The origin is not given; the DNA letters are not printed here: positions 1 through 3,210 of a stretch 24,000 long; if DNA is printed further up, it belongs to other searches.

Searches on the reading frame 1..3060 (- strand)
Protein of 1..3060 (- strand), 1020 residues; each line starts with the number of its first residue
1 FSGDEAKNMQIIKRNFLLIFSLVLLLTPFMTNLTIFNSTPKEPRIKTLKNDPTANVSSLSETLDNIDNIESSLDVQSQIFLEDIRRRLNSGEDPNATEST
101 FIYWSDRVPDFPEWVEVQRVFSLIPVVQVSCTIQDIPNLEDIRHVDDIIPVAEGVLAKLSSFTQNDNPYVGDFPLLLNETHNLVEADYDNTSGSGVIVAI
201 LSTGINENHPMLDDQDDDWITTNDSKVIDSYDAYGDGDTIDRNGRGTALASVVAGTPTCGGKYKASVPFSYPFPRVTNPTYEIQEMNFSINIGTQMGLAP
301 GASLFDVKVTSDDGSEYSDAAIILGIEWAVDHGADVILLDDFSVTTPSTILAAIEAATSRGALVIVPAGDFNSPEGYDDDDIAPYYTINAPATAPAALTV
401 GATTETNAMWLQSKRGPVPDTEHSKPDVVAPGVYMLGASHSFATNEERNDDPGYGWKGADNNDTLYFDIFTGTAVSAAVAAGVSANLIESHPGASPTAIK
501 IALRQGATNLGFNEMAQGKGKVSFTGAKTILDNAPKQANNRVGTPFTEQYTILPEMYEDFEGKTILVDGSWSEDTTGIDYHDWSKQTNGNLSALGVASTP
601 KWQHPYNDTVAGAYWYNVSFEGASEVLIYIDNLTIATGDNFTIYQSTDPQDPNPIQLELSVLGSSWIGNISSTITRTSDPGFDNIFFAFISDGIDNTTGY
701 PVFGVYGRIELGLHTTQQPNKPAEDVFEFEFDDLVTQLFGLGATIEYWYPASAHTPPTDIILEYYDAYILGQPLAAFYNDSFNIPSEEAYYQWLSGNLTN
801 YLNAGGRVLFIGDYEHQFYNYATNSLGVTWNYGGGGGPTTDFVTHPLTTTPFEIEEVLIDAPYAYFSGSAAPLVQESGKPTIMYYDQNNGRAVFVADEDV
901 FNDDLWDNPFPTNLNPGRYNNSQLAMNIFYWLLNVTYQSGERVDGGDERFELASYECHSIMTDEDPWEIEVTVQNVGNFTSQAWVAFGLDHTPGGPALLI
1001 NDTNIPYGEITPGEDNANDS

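Call 73: search_protein_families(library=pfam, proteins=[window:1-3060:-], max_evalue=0.1)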
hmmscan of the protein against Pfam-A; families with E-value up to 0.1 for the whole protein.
window:1-3060:- (1020 aa): 1 family
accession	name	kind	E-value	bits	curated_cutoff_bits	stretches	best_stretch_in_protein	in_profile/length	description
PF00082.27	Peptidase_S8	-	6.1e-31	108.2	21.8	1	193-514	1-280/288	Subtilase family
